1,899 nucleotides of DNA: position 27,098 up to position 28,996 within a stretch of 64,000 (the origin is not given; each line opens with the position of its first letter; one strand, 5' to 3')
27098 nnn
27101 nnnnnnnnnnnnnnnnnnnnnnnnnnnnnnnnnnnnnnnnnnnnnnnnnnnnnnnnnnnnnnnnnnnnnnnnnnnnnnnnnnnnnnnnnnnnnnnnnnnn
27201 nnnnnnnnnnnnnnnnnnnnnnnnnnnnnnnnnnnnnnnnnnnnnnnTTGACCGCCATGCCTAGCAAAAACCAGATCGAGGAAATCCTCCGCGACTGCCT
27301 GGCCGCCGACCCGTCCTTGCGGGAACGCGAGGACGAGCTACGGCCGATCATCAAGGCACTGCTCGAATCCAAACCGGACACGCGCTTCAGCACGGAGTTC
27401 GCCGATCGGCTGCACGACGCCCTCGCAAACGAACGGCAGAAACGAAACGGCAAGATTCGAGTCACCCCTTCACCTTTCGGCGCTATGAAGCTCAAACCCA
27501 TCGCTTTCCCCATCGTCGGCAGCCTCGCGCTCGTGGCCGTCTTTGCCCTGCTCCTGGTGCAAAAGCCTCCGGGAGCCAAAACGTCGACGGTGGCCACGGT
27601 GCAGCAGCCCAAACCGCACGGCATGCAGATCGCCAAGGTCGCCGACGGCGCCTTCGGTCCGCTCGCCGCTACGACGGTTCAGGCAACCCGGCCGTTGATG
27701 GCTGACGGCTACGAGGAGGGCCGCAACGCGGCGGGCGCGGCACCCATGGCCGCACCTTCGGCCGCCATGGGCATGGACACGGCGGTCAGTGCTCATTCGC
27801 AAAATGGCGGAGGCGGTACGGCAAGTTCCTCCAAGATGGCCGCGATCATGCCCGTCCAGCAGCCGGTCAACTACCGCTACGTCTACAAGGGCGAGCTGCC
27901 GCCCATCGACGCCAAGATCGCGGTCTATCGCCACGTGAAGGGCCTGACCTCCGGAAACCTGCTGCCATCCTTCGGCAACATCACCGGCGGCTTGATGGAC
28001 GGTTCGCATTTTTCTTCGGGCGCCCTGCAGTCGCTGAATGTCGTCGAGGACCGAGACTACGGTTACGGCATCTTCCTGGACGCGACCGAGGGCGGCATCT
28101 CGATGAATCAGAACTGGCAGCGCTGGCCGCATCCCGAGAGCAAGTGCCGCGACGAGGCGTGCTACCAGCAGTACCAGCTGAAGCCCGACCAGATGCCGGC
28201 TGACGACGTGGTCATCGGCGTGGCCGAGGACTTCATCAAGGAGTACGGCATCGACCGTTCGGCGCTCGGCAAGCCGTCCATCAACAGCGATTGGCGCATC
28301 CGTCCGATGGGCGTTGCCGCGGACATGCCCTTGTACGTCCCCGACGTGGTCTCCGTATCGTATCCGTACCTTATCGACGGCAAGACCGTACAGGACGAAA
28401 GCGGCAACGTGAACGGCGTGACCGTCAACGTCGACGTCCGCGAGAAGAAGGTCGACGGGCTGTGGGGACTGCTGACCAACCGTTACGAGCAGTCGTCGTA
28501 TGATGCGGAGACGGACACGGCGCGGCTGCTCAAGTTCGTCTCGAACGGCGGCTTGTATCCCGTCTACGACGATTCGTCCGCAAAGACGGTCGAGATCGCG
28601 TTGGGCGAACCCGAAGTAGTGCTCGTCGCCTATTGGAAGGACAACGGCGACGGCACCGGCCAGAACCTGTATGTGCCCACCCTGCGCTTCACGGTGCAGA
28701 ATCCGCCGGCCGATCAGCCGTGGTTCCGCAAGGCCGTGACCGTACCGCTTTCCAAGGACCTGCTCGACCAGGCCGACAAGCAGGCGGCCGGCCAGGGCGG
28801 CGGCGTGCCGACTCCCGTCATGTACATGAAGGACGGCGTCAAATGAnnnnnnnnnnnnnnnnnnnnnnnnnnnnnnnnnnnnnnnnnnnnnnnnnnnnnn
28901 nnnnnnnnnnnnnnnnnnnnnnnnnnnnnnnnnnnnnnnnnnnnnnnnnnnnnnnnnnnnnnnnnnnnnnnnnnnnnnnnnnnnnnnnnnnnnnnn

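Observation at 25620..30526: DUF4349 - ECF sigma - anti-sigma - SIMPL - UppP putative envelope-stress operon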

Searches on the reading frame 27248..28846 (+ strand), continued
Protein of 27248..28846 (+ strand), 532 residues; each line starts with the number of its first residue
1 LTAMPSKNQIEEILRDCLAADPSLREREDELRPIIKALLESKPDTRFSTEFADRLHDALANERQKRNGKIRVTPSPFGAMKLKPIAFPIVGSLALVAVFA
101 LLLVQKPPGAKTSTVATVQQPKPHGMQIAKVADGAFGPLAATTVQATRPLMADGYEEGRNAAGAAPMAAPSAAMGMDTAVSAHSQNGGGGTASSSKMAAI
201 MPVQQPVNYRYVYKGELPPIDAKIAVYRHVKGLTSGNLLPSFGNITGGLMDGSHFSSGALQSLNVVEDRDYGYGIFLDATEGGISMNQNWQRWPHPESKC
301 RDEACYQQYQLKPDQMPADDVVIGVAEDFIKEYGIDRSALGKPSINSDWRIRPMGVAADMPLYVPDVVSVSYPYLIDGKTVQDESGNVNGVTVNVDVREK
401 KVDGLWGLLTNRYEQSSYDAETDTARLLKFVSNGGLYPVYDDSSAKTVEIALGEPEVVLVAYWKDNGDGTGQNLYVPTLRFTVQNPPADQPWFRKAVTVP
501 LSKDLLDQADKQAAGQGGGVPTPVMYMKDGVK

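Call 35: find_related_loci(query=A1, collection=genome_contigs, flank=5000)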
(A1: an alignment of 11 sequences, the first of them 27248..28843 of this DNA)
Query A1 (532 aa) in genome_contigs; peptide patterns used: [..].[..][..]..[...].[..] (x = any residue, [..] = any of these).
46 stretches matched a pattern; 6 encode a relative of the query (tblastn E <= 1e-3); 6 distinct loci.
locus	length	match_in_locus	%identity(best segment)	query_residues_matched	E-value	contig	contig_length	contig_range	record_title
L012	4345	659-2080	37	10-510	6e-95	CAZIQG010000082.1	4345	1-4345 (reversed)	MAG TPA_asm: uncultured Gammaproteobacteria bacterium isolate SRP192515_co2_75 genome assembly, contig: NODE_19070_lengt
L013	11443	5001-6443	36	1-510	4e-91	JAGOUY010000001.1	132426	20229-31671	Patescibacteria group bacterium isolate Gw_Eff_bin_533 Gw_Eff_132_length_132426_cov_15.423102, whole genome shotgun sequ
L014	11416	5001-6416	35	9-510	6e-91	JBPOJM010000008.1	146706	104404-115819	MAG: Patescibacteria group bacterium isolate MAG_3749 c_000000617847, whole genome shotgun sequence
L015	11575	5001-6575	32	9-525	7e-83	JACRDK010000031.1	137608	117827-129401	MAG: Candidatus Doudnabacteria bacterium isolate NC_groundwater_1670_Pr3_B-0.1um_42_13 SR-2_scaffold_141_3929454, whole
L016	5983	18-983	41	193-510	2e-77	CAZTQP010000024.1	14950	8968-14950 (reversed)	MAG TPA_asm: uncultured Gammaproteobacteria bacterium isolate SRP296810_co1_273 genome assembly, contig: NODE_4354_lengt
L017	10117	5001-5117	64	199-236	5e-9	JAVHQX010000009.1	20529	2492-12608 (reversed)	MAG: Patescibacteria group bacterium isolate WB02no13_65_8 NODE_1070_length_20529_cov_4.711195, whole genome shotgun seq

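Call 46: search_protein_families(library=pfam, alignment_id=A2, max_evalue=0.01)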
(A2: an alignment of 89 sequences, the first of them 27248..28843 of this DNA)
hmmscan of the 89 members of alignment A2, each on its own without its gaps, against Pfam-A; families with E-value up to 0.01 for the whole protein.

A. member 1, window:27248-28843:+ (532 aa): 0 families

B. families by the number of members that match (of 89 scanned): 5 families
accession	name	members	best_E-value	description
PF03891.20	DUF333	2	5.7e-13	Domain of unknown function (DUF333)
PF14257.11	DUF4349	1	0.00033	Domain of unknown function (DUF4349)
PF03687.19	UPF0164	1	0.0021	Uncharacterised protein family (UPF0164)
PF01934.22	HepT-like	1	0.0045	Ribonuclease HepT-like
PF11021.13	DUF2613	1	0.0076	Protein of unknown function (DUF2613)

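Call 48: search_protein_families(library=ncbifam, alignment_id=A2, max_evalue=0.01)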
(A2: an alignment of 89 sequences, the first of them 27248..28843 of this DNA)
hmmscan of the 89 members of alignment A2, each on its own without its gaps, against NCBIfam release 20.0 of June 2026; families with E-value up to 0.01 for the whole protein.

A. member 1, window:27248-28843:+ (532 aa): 1 family
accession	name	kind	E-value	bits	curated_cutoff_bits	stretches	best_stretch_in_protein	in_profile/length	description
NF052375.1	antisigma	equivalog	0.0019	18.2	100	1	15-138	19-140/217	anti-sigma factor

B. families by the number of members that match (of 89 scanned): 5 families
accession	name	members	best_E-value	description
NF052375.1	antisigma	3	0.0019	anti-sigma factor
NF047597.1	LIMLP_12425_fam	1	0.0008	LIMLP_12425 family protein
NF033816.1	Cj0069_fam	1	0.0014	Cj0069 family protein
NF050013.1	HpsJ_like_A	1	0.0024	HpsJ-like protein, cyanoexosortase A-associated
NF052545.1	TransRegPerRClab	1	0.0062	transcriptional regulator PerR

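Call 49: search_solved_structures(query=A2, max_evalue=10, show_alignments=0)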
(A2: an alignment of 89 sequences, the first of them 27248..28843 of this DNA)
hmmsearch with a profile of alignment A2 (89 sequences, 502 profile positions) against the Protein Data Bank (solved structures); distinct sequences matched with E-value up to 10: 0.

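Call 52: find_related_loci(query=A1, collection=metagenome_contigs, flank=4000)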
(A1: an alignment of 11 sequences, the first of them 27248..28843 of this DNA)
Query A1 (532 aa) in metagenome_contigs; peptide patterns used: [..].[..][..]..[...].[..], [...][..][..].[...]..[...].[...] (x = any residue, [..] = any of these).
199 stretches matched a pattern; 36 encode a relative of the query (tblastn E <= 1e-3); 36 distinct loci.
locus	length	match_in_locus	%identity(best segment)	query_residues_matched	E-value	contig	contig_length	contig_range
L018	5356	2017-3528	38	1-525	3e-105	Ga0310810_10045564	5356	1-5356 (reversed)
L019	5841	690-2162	35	4-529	2e-91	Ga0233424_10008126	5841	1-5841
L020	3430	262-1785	34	1-523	6e-85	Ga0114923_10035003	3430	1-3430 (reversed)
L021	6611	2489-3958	35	9-512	5e-82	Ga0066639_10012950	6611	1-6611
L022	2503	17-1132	38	118-511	9e-84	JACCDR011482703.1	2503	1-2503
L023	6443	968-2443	30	10-511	2e-75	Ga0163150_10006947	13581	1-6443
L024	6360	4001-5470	33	5-506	4e-75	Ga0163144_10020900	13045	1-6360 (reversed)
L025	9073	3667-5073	32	6-508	2e-74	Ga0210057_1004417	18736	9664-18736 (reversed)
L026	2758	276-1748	33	9-518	2e-75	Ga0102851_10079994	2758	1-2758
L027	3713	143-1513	33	9-508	7e-74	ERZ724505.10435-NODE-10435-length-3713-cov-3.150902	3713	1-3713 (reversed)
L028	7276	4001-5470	33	13-518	3e-73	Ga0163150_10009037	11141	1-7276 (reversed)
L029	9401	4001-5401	32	10-512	3e-73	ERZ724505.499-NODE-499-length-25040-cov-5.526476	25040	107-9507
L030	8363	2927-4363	31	7-529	3e-72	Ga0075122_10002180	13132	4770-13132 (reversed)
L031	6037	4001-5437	31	7-529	3e-72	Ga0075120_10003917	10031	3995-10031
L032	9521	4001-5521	33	9-512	6e-71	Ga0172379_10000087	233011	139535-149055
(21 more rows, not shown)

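Call 58: predict_structure(alignment_id=A2)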
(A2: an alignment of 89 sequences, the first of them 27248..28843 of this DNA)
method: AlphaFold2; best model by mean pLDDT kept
length: 532 residues; sequences in the alignment: 89
mean_pLDDT: 80.6   pTM: 0.69
mean pLDDT of the five models: 80.6, 80.4, 78.6, 78.2, 78.1
residues with pLDDT >= 90: 290; 70-90: 97; 50-70: 55; < 50: 90
segments of 3 or more residues with pLDDT < 50: 70-74, 77-93, 144-194, 196-198, 522-532
pLDDT, mean of each block of 10 residues (from residue 1): 81 93 94 90 67 80 67 47 42 60 59 60 87 96 49 39 39 37 38 48 82 98 98 80 81 82 96 97 97 96 96 96 98 96 93 72 94 98 95 98 97 98 98 90 93 98 91 97 92 93 96 75 45 42
secondary structure, 60 per line:
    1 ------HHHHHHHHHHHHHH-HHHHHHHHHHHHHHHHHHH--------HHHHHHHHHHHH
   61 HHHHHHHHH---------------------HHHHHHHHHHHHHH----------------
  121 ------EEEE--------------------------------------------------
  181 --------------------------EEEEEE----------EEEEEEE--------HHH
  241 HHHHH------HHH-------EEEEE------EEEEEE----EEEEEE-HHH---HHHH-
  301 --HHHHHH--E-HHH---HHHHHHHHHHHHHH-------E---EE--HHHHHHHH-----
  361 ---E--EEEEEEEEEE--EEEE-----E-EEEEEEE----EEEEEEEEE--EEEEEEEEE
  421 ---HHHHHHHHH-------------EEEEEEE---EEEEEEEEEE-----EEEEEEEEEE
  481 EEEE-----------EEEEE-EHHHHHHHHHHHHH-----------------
elements in order: H7-20 H22-40 H49-69 H91-104 E127-130 E207-212 E223-229 H238-245 E262-266 E273-278 E283-288 H296-299 H303-308 H319-332 H348-355 E367-376 E379-382 E390-396 E401-409 E412-420 H424-432 E446-452 E456-465 E471-484 E496-500 H503-515

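Call 62: fold_search(model_id=the predicted structure, library=pdb)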
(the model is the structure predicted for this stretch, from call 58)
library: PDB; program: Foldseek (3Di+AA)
matches with E <= 10: 331; with E <= 0.001: 6
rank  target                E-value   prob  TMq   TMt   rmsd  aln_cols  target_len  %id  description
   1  5coz                  2.2e-05  1.00  0.23  0.31  13.6       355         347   10  Crystal structure of an uncharacterized protein (EUBREC_2869) from Eubacterium rectale ATCC 33656 at 1.45 A resolution (released 2015-08-05)
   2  2o3o_C                5.0e-05  1.00  0.26  0.49   9.3       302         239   10  Crystal Structure of the sensor histidine kinase regulator YycI from Bacillus subtitlis (released 2007-04-10)
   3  2o3o_G                6.7e-05  1.00  0.26  0.49   9.0       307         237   10  Crystal Structure of the sensor histidine kinase regulator YycI from Bacillus subtitlis (released 2007-04-10)
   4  2o3o_J                2.7e-04  1.00  0.26  0.49   8.7       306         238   11  Crystal Structure of the sensor histidine kinase regulator YycI from Bacillus subtitlis (released 2007-04-10)
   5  2o3o_B                3.7e-04  1.00  0.26  0.49   9.0       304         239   10  Crystal Structure of the sensor histidine kinase regulator YycI from Bacillus subtitlis (released 2007-04-10)
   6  2o3o_L                7.8e-04  1.00  0.25  0.47   9.1       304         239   11  Crystal Structure of the sensor histidine kinase regulator YycI from Bacillus subtitlis (released 2007-04-10)
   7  6mwq_H                2.5e-02  0.06  0.08  0.12  23.1       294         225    9  Single particle cryoEM structure of a DARPin-aldolase platform in complex with GFP (released 2018-11-21)
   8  4ae8_C                7.9e-02  0.18  0.11  0.23  15.4       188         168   13  Crystal structure of human THEM4 (released 2012-07-11)
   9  3n9h_A                1.7e-01  0.08  0.11  0.09  21.3       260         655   10  Crystal Structural of mutant Y305A in the copper amine oxidase from hansenula polymorpha (released 2010-08-25)
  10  3slu_B                2.0e-01  0.03  0.08  0.10  22.4       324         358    9  Crystal structure of NMB0315 (released 2012-02-01)
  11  6l9x                  2.5e-01  0.06  0.06  0.15  24.9       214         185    8  Xenons in frog EPDR1 (released 2020-11-11)
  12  6jla_A                2.7e-01  0.08  0.08  0.16  21.2       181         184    7  Crystal structure of a mouse ependymin related protein (released 2020-03-04)
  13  6i7s_G                2.7e-01  0.05  0.07  0.05  18.9       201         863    8  Microsomal triglyceride transfer protein (released 2019-08-21)
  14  4ev2_A                2.9e-01  0.05  0.11  0.09  24.2       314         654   10  Crystal structure of copper amine oxidase-1 from Hansenula polymorpha in complex with ethylamine (released 2013-03-13)
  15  4gah_B                3.2e-01  0.08  0.09  0.17  14.6       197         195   11  Human acyl-CoA thioesterases 4 in complex with undecan-2-one-CoA inhibitor (released 2012-08-29)
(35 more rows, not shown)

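Call 88: list_cluster_members(proteins=[P0016, P0017, P0018, P0019, P0020, P0023, P0027, P0040, P0080, P0150])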
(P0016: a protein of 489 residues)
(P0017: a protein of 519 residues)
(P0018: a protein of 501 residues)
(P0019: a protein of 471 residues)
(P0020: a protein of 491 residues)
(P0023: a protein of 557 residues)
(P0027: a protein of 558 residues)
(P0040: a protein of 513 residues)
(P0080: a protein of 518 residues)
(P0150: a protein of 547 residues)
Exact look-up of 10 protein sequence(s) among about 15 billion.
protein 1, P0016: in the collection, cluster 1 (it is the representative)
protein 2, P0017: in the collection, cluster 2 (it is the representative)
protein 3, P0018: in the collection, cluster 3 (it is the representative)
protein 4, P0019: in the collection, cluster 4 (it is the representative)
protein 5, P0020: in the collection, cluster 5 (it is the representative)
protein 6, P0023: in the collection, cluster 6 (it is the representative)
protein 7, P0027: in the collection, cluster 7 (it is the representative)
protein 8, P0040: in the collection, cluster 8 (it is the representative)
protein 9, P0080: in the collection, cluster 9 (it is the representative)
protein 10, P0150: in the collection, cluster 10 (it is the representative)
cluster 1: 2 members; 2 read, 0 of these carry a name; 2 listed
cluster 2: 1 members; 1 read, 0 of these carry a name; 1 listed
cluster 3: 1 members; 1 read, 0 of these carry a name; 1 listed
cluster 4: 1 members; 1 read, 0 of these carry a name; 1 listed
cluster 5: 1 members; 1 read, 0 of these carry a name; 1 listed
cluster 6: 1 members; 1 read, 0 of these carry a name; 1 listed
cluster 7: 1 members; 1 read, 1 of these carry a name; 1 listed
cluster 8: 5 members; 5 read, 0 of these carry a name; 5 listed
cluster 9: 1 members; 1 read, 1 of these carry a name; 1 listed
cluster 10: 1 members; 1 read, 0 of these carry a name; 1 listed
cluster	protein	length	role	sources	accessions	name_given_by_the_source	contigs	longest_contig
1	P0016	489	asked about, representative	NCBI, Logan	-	-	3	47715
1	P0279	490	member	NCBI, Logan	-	-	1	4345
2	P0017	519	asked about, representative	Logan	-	-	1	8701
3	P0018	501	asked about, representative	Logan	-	-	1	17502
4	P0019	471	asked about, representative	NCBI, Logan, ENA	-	-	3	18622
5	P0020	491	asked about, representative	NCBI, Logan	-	-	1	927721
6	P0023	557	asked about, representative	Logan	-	-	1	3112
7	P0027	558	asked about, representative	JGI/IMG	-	hypothetical protein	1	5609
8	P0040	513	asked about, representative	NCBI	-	-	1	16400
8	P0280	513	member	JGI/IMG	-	-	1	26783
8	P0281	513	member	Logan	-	-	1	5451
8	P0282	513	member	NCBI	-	-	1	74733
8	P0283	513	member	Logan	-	-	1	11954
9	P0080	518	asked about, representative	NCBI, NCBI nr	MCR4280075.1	MAG: hypothetical protein NUV82_01460 [Candidatus Komeilibacteria bacterium] | hypothetical protein [Candidatus Komeilibacteria bacterium]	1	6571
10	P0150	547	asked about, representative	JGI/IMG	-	-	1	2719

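Call 91: find_encoding_contigs(protein=P0018, flank=5000, max_places=1)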
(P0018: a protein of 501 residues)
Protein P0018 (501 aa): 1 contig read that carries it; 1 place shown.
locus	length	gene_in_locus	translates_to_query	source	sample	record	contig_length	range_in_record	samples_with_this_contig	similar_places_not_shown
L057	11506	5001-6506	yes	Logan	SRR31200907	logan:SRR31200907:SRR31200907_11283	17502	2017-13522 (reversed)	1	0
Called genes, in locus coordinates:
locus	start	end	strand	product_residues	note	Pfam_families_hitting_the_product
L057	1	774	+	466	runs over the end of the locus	-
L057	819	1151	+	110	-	PF21840:DUF6899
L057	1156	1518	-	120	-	-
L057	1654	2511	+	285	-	PF00487:FA_desaturase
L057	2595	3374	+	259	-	PF04909:Amidohydro_2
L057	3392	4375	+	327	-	PF14257:DUF4349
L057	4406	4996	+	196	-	PF07638:Sigma70_ECF, PF04542:Sigma70_r2, PF08281:Sigma70_r4_2, PF04545:Sigma70_r4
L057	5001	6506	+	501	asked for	-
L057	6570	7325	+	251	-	PF04402:SIMPL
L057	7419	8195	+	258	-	PF02673:BacA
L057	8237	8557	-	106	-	-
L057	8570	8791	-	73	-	-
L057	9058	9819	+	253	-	PF01209:Ubie_methyltran, PF13489:Methyltransf_23, PF13847:Methyltransf_31, PF08241:Methyltransf_11, PF08242:Methyltransf_12, PF13649:Methyltransf_25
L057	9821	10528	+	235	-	PF20260:PUA_4 (weak), PF04452:Methyltrans_RNA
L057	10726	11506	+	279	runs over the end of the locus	PF20257:SAM_HAT_C (weak)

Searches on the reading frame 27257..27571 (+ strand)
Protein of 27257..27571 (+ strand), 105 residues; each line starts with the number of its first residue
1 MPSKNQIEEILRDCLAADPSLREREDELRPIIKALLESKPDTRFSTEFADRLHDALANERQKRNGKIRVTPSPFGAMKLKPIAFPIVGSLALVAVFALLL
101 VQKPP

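Call 72: search_protein_families(library=pfam, proteins=[window:27257-27571:+], max_evalue=10)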
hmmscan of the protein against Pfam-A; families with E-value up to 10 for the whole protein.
seq(105 aa): 1 family
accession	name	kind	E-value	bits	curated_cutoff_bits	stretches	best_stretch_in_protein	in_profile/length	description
PF08414.16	NADPH_Ox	-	0.22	12.3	27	1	45-68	60-83/101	Respiratory burst NADPH oxidase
